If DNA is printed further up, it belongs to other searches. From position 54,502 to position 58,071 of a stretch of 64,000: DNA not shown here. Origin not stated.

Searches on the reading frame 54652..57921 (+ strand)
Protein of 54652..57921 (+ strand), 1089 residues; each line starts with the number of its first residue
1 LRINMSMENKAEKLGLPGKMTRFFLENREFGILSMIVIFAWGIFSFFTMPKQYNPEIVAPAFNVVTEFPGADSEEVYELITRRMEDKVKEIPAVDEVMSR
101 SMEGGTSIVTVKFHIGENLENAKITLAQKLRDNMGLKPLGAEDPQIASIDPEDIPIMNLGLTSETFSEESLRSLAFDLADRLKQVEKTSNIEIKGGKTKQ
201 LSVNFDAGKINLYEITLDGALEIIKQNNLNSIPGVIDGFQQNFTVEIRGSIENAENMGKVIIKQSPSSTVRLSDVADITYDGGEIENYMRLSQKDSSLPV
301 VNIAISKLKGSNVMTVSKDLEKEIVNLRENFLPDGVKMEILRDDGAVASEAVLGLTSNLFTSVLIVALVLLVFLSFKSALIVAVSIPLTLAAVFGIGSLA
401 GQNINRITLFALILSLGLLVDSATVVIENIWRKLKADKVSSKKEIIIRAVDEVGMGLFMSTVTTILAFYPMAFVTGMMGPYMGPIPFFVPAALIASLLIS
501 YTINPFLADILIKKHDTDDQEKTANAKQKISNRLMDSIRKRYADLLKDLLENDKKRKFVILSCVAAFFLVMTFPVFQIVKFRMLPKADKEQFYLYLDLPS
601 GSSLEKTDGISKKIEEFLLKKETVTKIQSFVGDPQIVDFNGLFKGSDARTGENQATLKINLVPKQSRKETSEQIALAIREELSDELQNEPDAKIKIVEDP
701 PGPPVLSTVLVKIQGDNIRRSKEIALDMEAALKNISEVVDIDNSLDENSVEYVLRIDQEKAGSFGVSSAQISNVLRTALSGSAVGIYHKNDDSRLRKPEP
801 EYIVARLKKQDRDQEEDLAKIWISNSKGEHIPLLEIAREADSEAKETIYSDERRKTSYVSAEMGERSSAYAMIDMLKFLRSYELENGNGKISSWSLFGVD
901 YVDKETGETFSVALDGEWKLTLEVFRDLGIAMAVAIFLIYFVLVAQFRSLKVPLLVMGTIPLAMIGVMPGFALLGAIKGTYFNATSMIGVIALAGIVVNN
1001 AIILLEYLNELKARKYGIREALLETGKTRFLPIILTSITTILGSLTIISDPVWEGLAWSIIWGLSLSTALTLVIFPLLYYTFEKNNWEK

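Call 49: search_protein_families(library=pfam, proteins=[window:54652-57921:+], max_evalue=0.001)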
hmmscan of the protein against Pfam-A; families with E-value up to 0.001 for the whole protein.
window:54652-57921:+ (1089 aa): 3 families
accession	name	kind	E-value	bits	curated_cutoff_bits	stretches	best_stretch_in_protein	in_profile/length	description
PF00873.25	ACR_tran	-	6.4e-167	557.6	28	1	20-1082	1-1020/1021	AcrB/AcrD/AcrF family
PF03176.21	MMPL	-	7.8e-07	28.8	20.5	0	358-511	149-302/333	MMPL family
PF02355.23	SecD_SecF_C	-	0.00041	20.2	20.5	0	923-1074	28-178/189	Protein export membrane protein SecD/SecF, C-terminal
